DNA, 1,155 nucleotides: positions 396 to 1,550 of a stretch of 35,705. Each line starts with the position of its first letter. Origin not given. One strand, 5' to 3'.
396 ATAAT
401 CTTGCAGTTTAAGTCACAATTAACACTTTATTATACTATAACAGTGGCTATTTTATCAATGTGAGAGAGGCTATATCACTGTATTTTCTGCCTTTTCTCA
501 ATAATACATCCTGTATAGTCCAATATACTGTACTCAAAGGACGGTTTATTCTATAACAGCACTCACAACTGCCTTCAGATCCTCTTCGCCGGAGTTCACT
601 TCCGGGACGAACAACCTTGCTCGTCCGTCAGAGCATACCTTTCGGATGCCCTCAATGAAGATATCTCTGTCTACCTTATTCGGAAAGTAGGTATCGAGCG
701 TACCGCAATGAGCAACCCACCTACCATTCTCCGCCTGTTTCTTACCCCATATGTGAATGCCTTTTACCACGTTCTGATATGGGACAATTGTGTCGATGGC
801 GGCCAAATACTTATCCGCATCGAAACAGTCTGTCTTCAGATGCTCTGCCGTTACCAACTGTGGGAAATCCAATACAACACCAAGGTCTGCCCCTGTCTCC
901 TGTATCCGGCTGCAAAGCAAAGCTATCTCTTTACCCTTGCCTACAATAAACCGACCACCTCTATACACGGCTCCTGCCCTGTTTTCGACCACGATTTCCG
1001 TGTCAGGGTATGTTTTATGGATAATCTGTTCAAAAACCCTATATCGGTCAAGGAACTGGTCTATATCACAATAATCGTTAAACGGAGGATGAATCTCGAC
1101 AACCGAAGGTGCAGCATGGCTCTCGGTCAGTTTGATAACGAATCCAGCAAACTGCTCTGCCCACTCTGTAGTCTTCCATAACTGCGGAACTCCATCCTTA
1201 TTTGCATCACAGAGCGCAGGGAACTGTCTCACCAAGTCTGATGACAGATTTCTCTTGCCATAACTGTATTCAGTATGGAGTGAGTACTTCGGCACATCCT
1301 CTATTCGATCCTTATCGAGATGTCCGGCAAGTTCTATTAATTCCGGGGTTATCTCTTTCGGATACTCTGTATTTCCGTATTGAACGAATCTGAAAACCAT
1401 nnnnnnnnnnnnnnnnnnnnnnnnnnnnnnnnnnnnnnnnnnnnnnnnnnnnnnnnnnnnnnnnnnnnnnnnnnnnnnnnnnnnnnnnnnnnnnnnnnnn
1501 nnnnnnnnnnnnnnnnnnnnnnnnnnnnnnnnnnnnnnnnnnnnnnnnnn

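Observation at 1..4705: Defence islet: hsdM + AP-endonuclease-like TIM-barrel + GmrSD-DUF4268 fusion + 119-aa orphan, possibly one uncharacterised three-gene module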

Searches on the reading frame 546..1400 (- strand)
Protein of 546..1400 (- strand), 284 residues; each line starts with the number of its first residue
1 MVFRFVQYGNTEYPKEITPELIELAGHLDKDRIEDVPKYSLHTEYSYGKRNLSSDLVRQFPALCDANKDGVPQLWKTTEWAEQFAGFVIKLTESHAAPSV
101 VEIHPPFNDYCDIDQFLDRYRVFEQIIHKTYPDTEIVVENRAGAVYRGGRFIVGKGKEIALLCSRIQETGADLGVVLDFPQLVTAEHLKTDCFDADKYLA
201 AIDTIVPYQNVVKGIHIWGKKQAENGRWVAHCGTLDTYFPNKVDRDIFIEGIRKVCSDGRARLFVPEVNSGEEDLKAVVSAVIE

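Call 7: search_protein_families(library=pfam, proteins=[window:546-1400:-], max_evalue=1)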
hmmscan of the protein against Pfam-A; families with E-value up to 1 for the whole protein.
window:546-1400:- (284 aa): 2 families
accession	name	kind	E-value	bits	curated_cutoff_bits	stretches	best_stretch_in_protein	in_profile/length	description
PF10262.15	Rdx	-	0.11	13.1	22.6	1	110-158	6-51/74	Rdx family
PF24647.1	Phage_blade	-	0.16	12.5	27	0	88-125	9-47/60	Phage blade protein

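Call 8: search_protein_families(library=padloc, proteins=[window:546-1400:-], max_evalue=1)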
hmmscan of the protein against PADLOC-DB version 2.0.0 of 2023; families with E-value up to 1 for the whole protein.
window:546-1400:- (284 aa): 0 families

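Call 9: search_protein_families(library=ncbifam, proteins=[window:546-1400:-], max_evalue=1)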
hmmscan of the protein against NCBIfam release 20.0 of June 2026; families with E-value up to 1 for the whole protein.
window:546-1400:- (284 aa): 1 family
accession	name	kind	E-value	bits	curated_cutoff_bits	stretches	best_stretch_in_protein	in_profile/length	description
TIGR02174.1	CXXU_selWTH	subfamily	0.028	14.7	34.2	1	110-153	5-46/74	SelT/SelW/SelH family protein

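Call 10: search_protein_families(library=phrogs, proteins=[window:546-1400:-], max_evalue=1)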
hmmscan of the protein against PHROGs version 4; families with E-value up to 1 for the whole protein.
window:546-1400:- (284 aa): 2 families
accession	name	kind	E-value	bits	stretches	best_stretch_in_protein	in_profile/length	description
phrog_33154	-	unknown function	0.016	16.6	1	194-260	19-83/135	-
phrog_31972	-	unknown function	0.15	13.1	1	133-159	17-43/88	-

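Call 11: search_solved_structures(query=window:546-1400:-, max_evalue=10, show_alignments=2)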
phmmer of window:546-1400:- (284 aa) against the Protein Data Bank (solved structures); distinct sequences matched with E-value up to 10: 5.
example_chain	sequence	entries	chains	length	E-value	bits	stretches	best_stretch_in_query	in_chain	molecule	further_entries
5i9g_C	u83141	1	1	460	0.16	14.4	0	90-156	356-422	pentatricopeptide repeat protein dPPR-U8C2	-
5i9f_A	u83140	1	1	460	0.38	13.2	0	90-156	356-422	pentatricopeptide repeat protein dPPR-U10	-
5i9d_A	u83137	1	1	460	0.57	12.7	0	90-156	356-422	pentatricopeptide repeat protein dPPR-U8A2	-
5i9h_A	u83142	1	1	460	0.71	12.3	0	90-156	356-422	pentatricopeptide repeat protein dPPR-U8G2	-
8crx_J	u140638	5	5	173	1.4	11.4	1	225-254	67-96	30S ribosomal protein S9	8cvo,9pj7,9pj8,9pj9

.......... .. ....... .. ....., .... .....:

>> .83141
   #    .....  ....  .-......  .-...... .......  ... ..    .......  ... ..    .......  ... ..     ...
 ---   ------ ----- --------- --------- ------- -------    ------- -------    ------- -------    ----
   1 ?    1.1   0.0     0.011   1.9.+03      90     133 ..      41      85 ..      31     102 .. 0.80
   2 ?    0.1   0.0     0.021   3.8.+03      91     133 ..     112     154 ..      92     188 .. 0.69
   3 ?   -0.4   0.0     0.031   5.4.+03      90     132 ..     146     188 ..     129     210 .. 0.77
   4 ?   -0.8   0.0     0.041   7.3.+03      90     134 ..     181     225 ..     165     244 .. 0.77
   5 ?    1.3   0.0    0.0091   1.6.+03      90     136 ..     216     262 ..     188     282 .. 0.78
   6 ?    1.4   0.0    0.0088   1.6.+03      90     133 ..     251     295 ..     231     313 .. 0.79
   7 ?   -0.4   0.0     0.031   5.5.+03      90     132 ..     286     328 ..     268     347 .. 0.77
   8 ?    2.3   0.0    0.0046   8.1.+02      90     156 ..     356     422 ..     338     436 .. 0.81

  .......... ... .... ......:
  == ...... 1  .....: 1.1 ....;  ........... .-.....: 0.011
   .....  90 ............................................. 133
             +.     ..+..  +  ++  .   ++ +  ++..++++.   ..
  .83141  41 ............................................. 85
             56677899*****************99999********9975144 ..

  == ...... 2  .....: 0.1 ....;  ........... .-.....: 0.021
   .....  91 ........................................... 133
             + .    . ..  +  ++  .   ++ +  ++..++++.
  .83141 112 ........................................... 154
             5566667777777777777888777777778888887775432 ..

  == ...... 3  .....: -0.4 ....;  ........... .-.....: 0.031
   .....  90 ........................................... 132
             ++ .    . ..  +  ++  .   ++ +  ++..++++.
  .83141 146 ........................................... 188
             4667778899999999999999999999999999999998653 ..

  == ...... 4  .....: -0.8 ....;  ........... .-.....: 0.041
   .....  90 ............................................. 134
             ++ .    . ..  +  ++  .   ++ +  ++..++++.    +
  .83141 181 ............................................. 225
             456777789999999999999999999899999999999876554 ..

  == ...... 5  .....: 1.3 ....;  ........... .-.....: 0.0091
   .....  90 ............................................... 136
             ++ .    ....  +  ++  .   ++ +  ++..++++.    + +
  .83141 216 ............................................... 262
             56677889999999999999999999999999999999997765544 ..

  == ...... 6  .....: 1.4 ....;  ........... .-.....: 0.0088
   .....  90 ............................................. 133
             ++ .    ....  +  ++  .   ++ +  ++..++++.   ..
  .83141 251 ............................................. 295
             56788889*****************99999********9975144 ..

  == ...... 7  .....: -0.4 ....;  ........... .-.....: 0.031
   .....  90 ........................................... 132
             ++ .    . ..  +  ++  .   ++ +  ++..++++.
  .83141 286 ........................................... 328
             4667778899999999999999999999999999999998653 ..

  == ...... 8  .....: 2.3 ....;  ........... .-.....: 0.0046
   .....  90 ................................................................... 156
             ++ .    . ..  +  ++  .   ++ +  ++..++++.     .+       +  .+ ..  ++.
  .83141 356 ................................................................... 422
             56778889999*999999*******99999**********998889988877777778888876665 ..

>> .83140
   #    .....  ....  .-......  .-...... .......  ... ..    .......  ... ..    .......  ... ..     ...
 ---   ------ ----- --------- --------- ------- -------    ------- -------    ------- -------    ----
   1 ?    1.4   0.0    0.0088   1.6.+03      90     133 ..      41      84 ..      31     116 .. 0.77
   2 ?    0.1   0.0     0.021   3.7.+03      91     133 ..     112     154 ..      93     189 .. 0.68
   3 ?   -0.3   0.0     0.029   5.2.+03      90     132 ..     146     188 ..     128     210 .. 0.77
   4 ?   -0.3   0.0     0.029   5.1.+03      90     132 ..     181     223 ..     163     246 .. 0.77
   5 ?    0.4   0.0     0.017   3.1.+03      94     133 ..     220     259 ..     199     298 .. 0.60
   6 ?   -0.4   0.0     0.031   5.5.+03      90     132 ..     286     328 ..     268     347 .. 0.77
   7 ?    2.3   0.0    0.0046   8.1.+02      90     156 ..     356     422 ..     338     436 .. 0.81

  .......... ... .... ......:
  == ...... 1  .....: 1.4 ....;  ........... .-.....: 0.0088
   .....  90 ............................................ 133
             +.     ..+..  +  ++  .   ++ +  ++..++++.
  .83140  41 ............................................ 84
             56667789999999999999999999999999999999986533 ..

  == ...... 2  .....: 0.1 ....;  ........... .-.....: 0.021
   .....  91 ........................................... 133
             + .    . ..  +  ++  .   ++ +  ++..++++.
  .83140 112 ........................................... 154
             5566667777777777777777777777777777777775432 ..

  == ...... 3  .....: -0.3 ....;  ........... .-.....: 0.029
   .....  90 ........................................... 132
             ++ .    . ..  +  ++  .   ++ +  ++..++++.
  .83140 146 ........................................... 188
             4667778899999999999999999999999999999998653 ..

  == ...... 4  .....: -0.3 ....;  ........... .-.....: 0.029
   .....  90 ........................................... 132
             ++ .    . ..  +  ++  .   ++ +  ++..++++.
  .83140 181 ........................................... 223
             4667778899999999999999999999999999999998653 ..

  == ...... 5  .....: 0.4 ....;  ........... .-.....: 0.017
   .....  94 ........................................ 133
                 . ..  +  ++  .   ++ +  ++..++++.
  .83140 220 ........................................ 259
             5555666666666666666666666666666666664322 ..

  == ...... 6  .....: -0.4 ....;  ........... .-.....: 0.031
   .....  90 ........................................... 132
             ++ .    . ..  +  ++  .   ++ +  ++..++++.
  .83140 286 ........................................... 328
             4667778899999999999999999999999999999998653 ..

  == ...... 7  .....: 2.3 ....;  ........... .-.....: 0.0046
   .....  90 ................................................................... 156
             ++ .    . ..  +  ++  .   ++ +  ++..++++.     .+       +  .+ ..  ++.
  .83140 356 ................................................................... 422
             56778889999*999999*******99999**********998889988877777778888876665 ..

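Call 12: find_homologous_proteins(query=window:546-1400:-, max_evalue=0.001)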
Query window:546-1400:- (284 aa): 885 proteins with E <= 0.001 among 1465 candidates; the best 120 are listed.
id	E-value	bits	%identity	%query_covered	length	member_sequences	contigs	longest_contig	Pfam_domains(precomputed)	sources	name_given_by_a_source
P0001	8.2e-171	585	88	100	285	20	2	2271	-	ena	-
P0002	3.7e-154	530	80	100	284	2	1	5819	-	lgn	-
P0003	2.4e-151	521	77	100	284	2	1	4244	-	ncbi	-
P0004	2.2e-149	515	78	100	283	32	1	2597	-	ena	-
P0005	1.9e-144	498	76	100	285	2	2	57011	-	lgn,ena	-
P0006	5.8e-143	494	71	100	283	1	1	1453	-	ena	-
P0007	1.1e-141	489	73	100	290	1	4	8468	-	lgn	-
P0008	1.2e-141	489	71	100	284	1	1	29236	-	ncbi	-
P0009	4.2e-137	474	71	100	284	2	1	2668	-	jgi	jgi:hypothetical protein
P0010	3.8e-134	465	68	100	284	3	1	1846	-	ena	-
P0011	1.2e-133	463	68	100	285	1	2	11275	-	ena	-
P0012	3.5e-133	461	68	99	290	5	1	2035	-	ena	-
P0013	4.3e-133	461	67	100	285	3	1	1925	-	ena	-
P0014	4.6e-133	461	66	100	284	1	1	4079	-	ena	-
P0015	5.2e-133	461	68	100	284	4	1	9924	-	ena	-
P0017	6.5e-132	457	68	100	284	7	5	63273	-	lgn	-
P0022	7.3e-128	444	66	100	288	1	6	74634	-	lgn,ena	-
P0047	2.6e-111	390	58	98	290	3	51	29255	-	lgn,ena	-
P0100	4.5e-106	372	55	98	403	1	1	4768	-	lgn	-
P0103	5.5e-106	372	56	100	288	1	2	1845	PF01261.31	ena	-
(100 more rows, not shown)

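Call 16: find_related_loci(query=A1, collection=genome_contigs, flank=10000)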
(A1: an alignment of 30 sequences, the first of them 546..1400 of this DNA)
Query A1 (284 aa) in genome_contigs; peptide patterns used: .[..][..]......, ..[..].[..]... (x = any residue, [..] = any of these).
68 stretches matched a pattern; 19 encode a relative of the query (tblastn E <= 1e-3); 18 distinct loci.
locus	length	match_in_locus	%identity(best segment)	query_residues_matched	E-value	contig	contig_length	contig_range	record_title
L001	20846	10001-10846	69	3-284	1e-138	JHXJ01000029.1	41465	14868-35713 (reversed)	Ruminococcaceae bacterium AB4001 T486DRAFT_scaffold00027.27_C, whole genome shotgun sequence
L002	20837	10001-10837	65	1-279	3e-131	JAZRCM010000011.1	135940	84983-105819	MAG: Alphaproteobacteria bacterium isolate T1900045514_YK20190208.MAGScoT_cleanbin_000005 SGB_7587_k141_1002054, whole g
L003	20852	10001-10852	59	1-284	8e-118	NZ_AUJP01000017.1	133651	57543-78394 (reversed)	Butyrivibrio sp. MB2005 G610DRAFT_scaffold00014.14_C, whole genome shotgun sequence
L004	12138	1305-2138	58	3-279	9e-114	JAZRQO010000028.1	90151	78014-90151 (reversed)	MAG: Clostridia bacterium isolate T1900045362_YK20190052.MAGScoT_cleanbin_000002 SGB_6824_k141_1152270, whole genome sho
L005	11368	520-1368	56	2-283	7e-112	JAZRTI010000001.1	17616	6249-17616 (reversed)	MAG: Christensenellaceae bacterium isolate T1900045343_YK20190033.MAGScoT_cleanbin_000019 SGB_6677_k141_3305921, whole g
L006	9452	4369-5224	79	1-284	3e-130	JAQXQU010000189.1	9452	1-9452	MAG: Erysipelotrichaceae bacterium isolate SUG1439 k141_5015009, whole genome shotgun sequence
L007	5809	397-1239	56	3-282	7e-111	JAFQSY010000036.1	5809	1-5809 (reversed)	MAG: Clostridia bacterium isolate RGIG2122 Goat_Colon-4__c238860, whole genome shotgun sequence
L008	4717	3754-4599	56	3-283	3e-110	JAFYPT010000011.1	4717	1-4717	MAG: Ruminiclostridium sp. isolate RGIG7310 Water_buffalos_Cecum-4__c28177, whole genome shotgun sequence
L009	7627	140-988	55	2-283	4e-108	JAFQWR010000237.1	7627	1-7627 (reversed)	MAG: Clostridia bacterium isolate RGIG2219 Goat_Colon.Co__c2551948, whole genome shotgun sequence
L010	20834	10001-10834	56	3-279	4e-106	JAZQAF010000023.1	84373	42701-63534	MAG: Ruminococcus sp. isolate T1900044643_TS20190109.MAGScoT_cleanbin_000006 SGB_1300_k141_1305190, whole genome shotgun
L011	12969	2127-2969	53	3-282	2e-104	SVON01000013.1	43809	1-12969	MAG: Oscillospiraceae bacterium isolate SIG566 NODE_4177_length_43809_cov_3.168742, whole genome shotgun sequence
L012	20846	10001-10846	55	3-283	1e-106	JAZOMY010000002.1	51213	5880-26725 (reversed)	MAG: Ruminococcus sp. isolate T1900045644_YK20190338.MAGScoT_cleanbin_000005 SGB_8152_k141_436635, whole genome shotgun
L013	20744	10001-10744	59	33-279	6e-106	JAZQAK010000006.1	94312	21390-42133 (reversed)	MAG: Feifaniaceae bacterium isolate T1900044642_TS20190108.MAGScoT_cleanbin_000095 SGB_1294_k141_36632, whole genome sho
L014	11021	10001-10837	42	2-279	1e-80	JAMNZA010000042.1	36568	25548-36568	MAG: Methanobacteriota archaeon isolate Bin_39 Bin_39_scaffold_751, whole genome shotgun sequence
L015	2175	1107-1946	42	6-284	1e-81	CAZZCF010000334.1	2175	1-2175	MAG TPA_asm: uncultured Leptospirales bacterium isolate binchicken_co334_180 genome assembly, contig: NODE_120978_length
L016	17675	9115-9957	56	3-282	1e-109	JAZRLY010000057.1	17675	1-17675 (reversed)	MAG: Acutalibacteraceae bacterium isolate T1900045429_YK20190120.MAGScoT_cleanbin_000017 SGB_7085_k141_531603, whole gen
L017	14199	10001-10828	42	6-279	7e-72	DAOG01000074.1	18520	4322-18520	MAG TPA_asm: Methanosaeta sp. UBA204 UBA204_contig_12192, whole genome shotgun sequence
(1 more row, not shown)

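Call 20: predict_structure(alignment_id=A1)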
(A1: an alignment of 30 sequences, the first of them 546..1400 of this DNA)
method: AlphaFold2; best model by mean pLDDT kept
length: 284 residues; sequences in the alignment: 30
mean_pLDDT: 93.9   pTM: 0.91
mean pLDDT of the five models: 93.9, 93.8, 92.0, 91.6, 90.2
residues with pLDDT >= 90: 238; 70-90: 41; 50-70: 5; < 50: 0
segments of 3 or more residues with pLDDT < 50: none
pLDDT, mean of each block of 10 residues (from residue 1): 90 88 94 94 80 93 91 94 98 96 94 97 99 98 79 97 98 98 95 97 98 96 89 94 97 96 94 94 91
secondary structure, 60 per line:
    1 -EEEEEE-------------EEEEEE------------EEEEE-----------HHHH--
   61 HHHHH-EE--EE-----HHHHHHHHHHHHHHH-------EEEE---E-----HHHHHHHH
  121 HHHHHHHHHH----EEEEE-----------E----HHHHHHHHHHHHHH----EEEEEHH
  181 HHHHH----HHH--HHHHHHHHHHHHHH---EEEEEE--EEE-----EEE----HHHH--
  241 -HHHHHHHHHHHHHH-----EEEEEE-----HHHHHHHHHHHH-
elements in order: E2-7 E21-26 E39-43 H55-58 H61-65 H78-92 E100-103 H113-130 E135-139 H156-169 E174-178 H179-185 H195-208 E212-217 E220-222 E228-230 H235-238 H242-255 E261-266 H272-283

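Call 21: find_encoding_contigs(protein=window:546-1400:-, flank=10000, max_places=6)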
Protein window:546-1400:- (284 aa): no gene with exactly this product is on record in the collection.

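Call 23: find_encoding_contigs(protein=P0005, flank=8000, max_places=4)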
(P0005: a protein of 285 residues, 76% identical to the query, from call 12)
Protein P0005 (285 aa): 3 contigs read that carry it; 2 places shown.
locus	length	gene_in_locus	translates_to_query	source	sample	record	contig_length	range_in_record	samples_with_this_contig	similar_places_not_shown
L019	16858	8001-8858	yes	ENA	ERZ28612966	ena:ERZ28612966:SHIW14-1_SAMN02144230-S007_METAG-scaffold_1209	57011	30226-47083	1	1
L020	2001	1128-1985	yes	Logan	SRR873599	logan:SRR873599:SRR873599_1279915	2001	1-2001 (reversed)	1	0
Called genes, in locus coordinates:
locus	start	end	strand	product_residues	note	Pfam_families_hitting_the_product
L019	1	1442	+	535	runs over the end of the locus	PF03354:TerL_ATPase, PF20441:TerL_nuclease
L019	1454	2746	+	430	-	PF04860:Phage_portal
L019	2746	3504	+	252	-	PF00574:CLP_protease, PF01972:SDH_protease (weak), PF25145:NfeD1b_N (weak), PF01343:Peptidase_S49 (faint)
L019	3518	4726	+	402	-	PF05065:Phage_capsid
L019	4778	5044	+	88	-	PF05135:Phage_connect_1 (weak)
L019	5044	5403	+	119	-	PF05521:Phage_HCP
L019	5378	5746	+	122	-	PF04883:HK97-gp10_like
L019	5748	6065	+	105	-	-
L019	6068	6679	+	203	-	-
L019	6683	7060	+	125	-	-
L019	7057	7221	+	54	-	-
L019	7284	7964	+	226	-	-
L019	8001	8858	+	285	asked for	-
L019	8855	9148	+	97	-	-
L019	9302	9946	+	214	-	-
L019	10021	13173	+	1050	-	PF01442:Apolipoprotein (faint), PF04513:Baculo_PEP_C (faint), PF10145:PhageMin_Tail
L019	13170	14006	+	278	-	PF16774:Dit_N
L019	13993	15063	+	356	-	-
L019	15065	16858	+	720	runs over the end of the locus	PF09479:Flg_new, PF12810:ALK_LTK_GRD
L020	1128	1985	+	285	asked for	-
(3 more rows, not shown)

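Call 24: find_encoding_contigs(protein=P0017, flank=8000, max_places=4)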
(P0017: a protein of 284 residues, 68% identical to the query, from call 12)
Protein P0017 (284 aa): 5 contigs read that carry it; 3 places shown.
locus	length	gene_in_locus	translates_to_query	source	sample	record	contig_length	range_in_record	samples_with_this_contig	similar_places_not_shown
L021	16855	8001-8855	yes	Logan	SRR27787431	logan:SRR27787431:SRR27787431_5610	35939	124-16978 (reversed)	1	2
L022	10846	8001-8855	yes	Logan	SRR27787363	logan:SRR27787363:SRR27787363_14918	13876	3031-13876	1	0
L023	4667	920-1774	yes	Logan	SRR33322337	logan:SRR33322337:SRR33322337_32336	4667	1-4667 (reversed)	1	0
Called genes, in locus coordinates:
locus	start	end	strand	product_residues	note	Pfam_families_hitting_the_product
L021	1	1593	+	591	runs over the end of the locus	PF00501:AMP-binding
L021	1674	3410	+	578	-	PF00501:AMP-binding, PF13193:AMP-binding_C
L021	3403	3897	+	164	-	PF00501:AMP-binding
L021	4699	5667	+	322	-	PF02661:Fic, PF12840:HTH_20 (faint), PF13412:HTH_24 (weak)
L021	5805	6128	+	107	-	PF13560:HTH_31 (weak), PF01381:HTH_3, PF12844:HTH_19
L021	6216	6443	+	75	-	-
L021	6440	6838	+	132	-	PF01850:PIN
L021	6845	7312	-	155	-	PF00583:Acetyltransf_1, PF13673:Acetyltransf_10, PF13508:Acetyltransf_7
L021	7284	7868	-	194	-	PF00753:Lactamase_B, PF23023:Anti-Pycsar_Apyc1 (weak), PF19583:ODP (weak)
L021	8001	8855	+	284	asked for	-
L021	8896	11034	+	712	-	PF09848:SLFN-g3_helicase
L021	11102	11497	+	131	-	PF26915:Phage_P4_cII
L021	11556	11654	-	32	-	-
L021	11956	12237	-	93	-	PF13744:HTH_37, PF13560:HTH_31 (weak), PF01381:HTH_3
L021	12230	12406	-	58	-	PF05973:Gp49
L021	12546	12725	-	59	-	-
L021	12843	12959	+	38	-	-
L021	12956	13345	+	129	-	PF02661:Fic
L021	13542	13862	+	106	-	-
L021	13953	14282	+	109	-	PF01909:NTP_transf_2, PF18765:Polbeta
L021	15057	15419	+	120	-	-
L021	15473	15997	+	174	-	-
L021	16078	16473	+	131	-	PF11969:DcpS_C, PF01230:HIT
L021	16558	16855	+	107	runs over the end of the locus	PF00719:Pyrophosphatase (weak)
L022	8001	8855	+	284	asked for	-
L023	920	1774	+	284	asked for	-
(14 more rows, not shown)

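Call 25: find_encoding_contigs(protein=P0022, flank=8000, max_places=4)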
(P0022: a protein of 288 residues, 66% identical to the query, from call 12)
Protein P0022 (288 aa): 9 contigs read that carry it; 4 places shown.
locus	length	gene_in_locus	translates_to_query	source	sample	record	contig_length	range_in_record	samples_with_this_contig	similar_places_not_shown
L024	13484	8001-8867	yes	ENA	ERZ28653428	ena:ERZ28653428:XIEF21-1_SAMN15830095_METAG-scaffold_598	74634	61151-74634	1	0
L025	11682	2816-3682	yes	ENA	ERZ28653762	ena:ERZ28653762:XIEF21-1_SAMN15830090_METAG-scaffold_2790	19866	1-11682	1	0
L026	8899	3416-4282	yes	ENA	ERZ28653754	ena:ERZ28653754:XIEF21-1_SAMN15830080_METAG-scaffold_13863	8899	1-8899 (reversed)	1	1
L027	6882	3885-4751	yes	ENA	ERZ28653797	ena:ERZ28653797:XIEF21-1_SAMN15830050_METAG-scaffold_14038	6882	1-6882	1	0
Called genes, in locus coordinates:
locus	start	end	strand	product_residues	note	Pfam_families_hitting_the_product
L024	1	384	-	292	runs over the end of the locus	-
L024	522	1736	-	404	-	PF01139:RtcB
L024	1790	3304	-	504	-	PF11443:DUF2828, PF25043:DUF7788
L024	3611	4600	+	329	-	PF13280:WYL (weak)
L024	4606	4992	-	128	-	-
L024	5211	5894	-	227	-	PF07661:MORN_2 (faint)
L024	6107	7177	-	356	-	PF03747:ADP_ribosyl_GH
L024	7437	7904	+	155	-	-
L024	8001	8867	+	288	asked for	-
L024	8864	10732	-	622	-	PF13401:AAA_22 (faint), PF04851:ResIII (faint), PF09848:SLFN-g3_helicase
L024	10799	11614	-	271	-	PF01381:HTH_3, PF12844:HTH_19, PF13443:HTH_26 (faint), PF13560:HTH_31, PF13328:HD_4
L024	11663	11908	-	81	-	-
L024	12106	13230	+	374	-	PF11185:DUF2971 (weak)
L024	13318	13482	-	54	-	?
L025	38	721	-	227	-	PF07661:MORN_2 (faint)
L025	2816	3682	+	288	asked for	-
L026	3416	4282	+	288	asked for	-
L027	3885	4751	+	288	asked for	-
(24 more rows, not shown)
